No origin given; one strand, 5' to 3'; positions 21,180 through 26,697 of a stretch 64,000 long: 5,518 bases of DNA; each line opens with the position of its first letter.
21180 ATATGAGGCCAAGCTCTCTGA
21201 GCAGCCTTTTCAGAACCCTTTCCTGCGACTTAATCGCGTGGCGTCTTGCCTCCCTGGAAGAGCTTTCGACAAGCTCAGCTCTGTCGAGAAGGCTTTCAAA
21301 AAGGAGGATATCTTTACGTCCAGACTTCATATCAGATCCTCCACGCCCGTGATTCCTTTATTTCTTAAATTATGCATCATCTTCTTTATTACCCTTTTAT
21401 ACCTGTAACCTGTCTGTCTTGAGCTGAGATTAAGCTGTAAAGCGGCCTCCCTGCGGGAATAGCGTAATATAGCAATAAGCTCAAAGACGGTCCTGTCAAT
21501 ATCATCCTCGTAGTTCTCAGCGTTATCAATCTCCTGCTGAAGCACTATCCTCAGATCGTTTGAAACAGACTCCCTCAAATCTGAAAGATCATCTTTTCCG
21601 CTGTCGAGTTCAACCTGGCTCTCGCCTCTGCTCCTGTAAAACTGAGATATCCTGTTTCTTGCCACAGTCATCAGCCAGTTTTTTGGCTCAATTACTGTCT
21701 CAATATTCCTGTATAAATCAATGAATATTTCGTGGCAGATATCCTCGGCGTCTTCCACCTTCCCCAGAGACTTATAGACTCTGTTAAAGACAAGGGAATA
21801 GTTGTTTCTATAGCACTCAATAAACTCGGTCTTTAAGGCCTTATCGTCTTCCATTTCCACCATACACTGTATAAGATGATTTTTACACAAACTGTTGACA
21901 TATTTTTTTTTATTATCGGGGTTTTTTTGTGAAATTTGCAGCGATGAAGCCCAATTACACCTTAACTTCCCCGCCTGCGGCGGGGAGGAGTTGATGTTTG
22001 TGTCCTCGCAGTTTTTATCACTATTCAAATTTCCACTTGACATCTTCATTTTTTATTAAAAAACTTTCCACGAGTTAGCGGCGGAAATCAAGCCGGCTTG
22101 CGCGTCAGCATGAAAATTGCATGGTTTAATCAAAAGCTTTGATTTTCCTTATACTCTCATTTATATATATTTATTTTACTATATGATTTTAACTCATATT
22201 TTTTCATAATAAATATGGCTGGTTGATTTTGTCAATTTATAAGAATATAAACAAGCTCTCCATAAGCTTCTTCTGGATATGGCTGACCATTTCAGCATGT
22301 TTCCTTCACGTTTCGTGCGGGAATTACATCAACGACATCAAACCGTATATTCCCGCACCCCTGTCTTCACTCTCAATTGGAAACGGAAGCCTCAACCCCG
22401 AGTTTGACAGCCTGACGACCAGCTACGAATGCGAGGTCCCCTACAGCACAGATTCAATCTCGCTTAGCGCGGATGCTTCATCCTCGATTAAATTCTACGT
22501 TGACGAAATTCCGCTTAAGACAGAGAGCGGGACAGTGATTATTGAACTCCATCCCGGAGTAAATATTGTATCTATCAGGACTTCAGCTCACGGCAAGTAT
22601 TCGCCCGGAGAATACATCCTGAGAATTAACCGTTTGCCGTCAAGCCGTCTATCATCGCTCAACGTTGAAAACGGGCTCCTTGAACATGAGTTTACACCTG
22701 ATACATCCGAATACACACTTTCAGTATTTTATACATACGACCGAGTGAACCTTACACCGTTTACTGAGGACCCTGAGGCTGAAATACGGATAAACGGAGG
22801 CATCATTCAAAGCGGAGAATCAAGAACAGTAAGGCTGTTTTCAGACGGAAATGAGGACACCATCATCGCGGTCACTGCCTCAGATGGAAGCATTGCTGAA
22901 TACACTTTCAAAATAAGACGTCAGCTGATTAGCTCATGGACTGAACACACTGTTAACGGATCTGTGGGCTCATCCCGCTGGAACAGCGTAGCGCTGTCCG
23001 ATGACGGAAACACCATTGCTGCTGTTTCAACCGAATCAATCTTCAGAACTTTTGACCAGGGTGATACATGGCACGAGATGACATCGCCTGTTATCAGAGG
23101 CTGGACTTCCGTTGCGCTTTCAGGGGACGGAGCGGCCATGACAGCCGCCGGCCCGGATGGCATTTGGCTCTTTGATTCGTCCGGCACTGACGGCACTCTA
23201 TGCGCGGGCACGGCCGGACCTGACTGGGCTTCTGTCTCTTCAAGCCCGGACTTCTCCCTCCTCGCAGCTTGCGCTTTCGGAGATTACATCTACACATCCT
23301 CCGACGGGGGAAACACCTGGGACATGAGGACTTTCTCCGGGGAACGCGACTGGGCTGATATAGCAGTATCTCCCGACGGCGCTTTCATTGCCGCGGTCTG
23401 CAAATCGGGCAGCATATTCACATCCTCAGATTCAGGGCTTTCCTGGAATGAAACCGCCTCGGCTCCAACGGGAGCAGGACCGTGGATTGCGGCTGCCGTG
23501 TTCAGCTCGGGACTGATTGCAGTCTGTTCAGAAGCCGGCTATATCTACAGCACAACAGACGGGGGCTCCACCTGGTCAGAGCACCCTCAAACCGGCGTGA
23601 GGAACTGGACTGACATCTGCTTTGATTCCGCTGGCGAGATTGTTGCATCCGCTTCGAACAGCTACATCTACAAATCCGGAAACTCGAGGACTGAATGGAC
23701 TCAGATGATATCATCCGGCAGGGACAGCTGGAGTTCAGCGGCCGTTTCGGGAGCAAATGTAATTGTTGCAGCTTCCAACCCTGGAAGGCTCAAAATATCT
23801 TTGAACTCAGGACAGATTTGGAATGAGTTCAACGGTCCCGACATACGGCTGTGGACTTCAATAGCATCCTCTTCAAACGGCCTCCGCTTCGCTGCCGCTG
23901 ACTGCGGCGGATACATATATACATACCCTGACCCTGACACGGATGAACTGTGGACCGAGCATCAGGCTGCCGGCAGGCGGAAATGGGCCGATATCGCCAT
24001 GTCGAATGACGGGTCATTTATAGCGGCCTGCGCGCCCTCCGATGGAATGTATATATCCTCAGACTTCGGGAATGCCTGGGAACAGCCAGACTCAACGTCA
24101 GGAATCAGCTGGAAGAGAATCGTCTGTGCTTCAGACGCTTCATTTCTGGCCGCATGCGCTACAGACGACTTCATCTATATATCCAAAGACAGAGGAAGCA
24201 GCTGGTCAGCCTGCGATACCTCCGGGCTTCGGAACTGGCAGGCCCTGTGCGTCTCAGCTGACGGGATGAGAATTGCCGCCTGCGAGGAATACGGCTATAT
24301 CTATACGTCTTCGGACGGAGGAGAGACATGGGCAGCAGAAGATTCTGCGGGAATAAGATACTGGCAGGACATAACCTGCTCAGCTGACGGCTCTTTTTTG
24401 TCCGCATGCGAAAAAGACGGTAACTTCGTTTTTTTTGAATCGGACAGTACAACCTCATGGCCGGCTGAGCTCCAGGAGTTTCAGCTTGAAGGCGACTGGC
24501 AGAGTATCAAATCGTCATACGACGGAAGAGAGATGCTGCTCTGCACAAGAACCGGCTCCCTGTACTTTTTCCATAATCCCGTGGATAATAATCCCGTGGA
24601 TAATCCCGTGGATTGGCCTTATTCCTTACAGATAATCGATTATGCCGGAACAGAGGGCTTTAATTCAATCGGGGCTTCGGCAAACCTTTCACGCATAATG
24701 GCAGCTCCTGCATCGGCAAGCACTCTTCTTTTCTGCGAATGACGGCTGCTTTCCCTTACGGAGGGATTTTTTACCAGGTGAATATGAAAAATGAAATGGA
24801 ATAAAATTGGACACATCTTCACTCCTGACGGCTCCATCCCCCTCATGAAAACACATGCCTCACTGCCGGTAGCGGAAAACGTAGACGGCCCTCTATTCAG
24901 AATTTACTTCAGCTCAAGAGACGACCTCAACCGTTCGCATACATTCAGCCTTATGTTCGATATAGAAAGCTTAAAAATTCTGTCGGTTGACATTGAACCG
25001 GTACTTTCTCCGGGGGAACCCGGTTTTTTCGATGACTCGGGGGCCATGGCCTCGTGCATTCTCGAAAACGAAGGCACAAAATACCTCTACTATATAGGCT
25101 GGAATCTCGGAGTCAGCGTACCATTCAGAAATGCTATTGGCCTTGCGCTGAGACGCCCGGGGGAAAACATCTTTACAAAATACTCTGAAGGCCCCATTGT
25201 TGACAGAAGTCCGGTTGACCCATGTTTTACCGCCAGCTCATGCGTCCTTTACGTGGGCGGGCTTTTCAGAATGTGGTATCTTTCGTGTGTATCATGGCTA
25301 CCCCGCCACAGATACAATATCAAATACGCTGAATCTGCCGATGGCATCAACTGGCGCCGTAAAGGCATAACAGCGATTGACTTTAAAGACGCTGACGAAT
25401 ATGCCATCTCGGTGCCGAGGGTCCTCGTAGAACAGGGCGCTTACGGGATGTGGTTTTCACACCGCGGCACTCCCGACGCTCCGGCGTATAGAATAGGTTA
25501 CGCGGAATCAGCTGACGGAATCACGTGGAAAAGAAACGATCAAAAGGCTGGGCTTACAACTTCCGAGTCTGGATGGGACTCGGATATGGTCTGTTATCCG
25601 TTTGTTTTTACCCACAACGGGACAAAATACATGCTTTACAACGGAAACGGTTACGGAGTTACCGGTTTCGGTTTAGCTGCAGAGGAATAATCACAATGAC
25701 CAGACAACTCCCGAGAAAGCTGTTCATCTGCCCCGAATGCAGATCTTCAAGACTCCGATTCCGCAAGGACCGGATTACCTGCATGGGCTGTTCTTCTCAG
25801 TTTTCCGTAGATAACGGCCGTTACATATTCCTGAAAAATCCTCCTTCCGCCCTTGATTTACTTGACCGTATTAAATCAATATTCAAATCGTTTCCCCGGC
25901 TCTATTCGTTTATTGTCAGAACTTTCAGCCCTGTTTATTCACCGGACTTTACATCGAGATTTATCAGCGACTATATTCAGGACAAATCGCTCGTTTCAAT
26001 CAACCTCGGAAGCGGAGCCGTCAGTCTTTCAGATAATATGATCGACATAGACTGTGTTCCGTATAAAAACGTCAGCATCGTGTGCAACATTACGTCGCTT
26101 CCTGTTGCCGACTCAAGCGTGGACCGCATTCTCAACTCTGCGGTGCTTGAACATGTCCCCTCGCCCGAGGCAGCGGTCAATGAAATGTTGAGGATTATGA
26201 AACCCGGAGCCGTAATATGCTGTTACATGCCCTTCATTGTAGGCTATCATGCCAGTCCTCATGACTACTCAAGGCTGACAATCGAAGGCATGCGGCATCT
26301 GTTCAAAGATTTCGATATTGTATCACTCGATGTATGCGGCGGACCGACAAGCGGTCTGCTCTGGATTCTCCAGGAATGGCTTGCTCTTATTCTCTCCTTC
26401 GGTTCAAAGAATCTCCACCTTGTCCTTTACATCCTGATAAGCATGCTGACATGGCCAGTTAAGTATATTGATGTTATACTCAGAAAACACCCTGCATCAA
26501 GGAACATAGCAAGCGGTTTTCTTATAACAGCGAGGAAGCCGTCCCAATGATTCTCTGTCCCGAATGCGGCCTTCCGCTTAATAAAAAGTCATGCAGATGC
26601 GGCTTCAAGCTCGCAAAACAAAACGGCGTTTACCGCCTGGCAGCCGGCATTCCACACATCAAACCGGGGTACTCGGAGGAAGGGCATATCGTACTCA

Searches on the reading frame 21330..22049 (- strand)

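Call 5: search_protein_families(library=pfam, proteins=[window:21330-22049:-], max_evalue=0.01)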
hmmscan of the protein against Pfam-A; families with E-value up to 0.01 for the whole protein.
window:21330-22049:- (240 aa): 3 families
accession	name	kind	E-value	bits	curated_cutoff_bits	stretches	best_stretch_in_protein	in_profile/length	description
PF04542.20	Sigma70_r2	-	1.2e-11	44.7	24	1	80-142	2-69/71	Sigma-70 region 2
PF08281.18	Sigma70_r4_2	-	0.0028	17.7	25.7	1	185-224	15-54/54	Sigma-70, region 4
PF21330.3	Kazal_C7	-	0.0071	16.8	27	0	34-63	18-47/53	Complement component C7, Kazal domain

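Call 6: search_protein_families(library=ncbifam, proteins=[window:21330-22049:-], max_evalue=0.01)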
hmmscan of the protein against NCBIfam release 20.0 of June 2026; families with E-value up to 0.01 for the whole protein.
window:21330-22049:- (240 aa): 38 families (the best 25 are shown)
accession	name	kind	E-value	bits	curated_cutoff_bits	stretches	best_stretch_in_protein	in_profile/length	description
TIGR02937.1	sigma70-ECF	superfamily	4.3e-12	46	42.9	1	77-225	4-162/165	sigma-70 family RNA polymerase sigma factor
TIGR02985.1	Sig70_bacteroi1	subfamily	6.1e-10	39.5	126.4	1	75-228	2-162/162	RNA polymerase sigma-70 factor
NF007215.0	PRK09637.1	equivalog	2.1e-08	34.4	212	1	92-227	19-153/181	RNA polymerase sigma factor SigZ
TIGR02959.1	SigZ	equivalog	4.1e-08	33.2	168.65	1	91-228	12-148/170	RNA polymerase sigma factor SigZ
NF007222.0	PRK09640.1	equivalog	6e-08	32.4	194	1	76-230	28-184/188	RNA polymerase sigma factor SigX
TIGR02952.1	Sig70_famx2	equivalog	1.6e-07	31.4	206.45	1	76-152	13-94/170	ECF subfamily RNA polymerase sigma factor, BldN family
TIGR02957.1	SigX4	subfamily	2.6e-07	30.1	323.25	1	79-140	2-64/281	RNA polymerase sigma-70 factor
NF009172.0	PRK12519.1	subfamily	4.9e-07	29.5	222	1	80-226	35-187/194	RNA polymerase sigma factor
NF009167.0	PRK12514.1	equivalog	5.1e-07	29.8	265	1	73-173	19-120/180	RNA polymerase sigma factor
NF009165.0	PRK12512.1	equivalog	8e-07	28.8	198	1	90-230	41-181/184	RNA polymerase sigma factor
TIGR02989.1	Sig-70_gvs1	subfamily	2.6e-06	27.4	124.55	1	76-149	3-79/158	RNA polymerase sigma-70 factor, Rhodopirellula/Verrucomicrobium family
NF007223.0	PRK09641.1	equivalog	1.1e-05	25.4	209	1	68-150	16-98/187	RNA polymerase sigma factor SigW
NF058625.1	sigma_PG0214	equivalog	1.2e-05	25.1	130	1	75-212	5-145/170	GFO_1088 family ECF-type sigma factor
TIGR02950.1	SigM_subfam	subfamily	1.7e-05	24.7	147.95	1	78-222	4-152/159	RNA polymerase sigma factor, SigM family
NF006930.0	PRK09415.1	subfamily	2.1e-05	24.4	198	1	64-154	9-99/179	RNA polymerase factor sigma C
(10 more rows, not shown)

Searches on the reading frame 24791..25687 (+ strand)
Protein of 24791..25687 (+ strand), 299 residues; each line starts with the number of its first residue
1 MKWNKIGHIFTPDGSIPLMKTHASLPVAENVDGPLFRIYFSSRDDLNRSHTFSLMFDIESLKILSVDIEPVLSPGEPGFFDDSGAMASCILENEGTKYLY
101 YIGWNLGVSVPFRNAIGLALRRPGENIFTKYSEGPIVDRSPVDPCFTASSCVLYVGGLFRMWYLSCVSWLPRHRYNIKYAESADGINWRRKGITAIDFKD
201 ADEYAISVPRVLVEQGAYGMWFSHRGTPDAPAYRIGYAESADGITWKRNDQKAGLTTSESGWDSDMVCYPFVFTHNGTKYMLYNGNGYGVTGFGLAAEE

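Call 21: search_protein_families(library=pfam, proteins=[window:24791-25687:+], max_evalue=0.001)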
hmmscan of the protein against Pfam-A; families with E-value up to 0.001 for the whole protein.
window:24791-25687:+ (299 aa): 1 family
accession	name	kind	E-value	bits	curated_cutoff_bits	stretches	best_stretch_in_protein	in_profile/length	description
PF04041.19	Glyco_hydro_130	-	0.00028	20.4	26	0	174-284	66-173/320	beta-1,4-mannooligosaccharide phosphorylase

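Call 49: search_protein_families(library=ncbifam, proteins=[window:24791-25687:+], max_evalue=0.001)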
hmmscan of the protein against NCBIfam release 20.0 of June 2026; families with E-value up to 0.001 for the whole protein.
window:24791-25687:+ (299 aa): 1 family
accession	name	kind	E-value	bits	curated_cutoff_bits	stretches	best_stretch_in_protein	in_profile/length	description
NF052550.1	BManbPhaseBMBP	equivalog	1.7e-08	34.2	450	1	150-249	29-133/296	beta-1,2-mannobiose phosphorylase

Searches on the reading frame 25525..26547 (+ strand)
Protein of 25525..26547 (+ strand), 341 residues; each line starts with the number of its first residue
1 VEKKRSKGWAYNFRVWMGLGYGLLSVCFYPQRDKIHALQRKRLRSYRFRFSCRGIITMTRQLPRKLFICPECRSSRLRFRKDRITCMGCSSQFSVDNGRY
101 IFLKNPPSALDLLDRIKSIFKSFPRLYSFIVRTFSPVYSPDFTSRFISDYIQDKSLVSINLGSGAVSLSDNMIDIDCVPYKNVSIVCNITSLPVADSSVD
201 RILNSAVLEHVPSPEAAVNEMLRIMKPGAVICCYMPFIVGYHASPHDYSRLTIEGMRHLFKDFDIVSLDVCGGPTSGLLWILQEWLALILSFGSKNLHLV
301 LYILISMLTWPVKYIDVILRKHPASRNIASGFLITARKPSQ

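Call 21: search_protein_families(library=pfam, proteins=[window:25525-26547:+], max_evalue=0.001)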
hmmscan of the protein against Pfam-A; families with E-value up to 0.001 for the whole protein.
window:25525-26547:+ (341 aa): 4 families
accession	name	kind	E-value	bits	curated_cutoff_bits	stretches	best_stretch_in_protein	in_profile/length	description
PF08241.18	Methyltransf_11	-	6.3e-11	43.2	21.2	1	166-232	24-94/95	Methyltransferase domain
PF13847.12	Methyltransf_31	-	2.2e-05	24.6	27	1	180-232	53-108/145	Methyltransferase domain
PF13649.12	Methyltransf_25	-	0.00019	22.5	27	1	185-228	51-96/97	Methyltransferase domain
PF13489.12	Methyltransf_23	-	0.00035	20.8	27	1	191-235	74-118/164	Methyltransferase domain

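Call 49: search_protein_families(library=ncbifam, proteins=[window:25696-26547:+], max_evalue=0.001)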
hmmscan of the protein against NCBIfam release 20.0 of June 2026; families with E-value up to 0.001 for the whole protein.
window:25696-26547:+ (284 aa): 8 families
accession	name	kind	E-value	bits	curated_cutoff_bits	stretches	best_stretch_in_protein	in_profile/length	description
NF008823.0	PRK11873.1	subfamily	2.2e-05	24.1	263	1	123-172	127-177/272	arsenite methyltransferase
NF040539.1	AST_met_ArsM_2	exception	7.2e-05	22.7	240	0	129-181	116-167/262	putative arsinothricin biosynthesis methyltransferase ArsM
NF045667.1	MTase_DVU1556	equivalog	0.00018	21.1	155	1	127-174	70-117/213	DVU_1556 family methyltransferase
NF041537.1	ArsM_AhpD_UU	exception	0.00029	19.7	510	1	121-173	124-177/345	arsenite methyltransferase/AhpD domain selenoprotein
NF001241.0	PRK00216.1-2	equivalog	0.00036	20.2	327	1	113-175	83-148/231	demethylmenaquinone methyltransferase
NF001243.0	PRK00216.1-4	equivalog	0.00076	18.9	235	0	111-177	80-152/237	demethylmenaquinone methyltransferase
NF052510.1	methyltran_MpqE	exception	0.00089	18.7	335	0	126-176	101-151/234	methyl-plastoquinone biosynthesis methyltransferase MpqE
NF041255.1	mycofact_MftM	equivalog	0.00092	18.6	200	0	107-175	172-240/289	mycofactocin oligosaccharide methyltransferase MftM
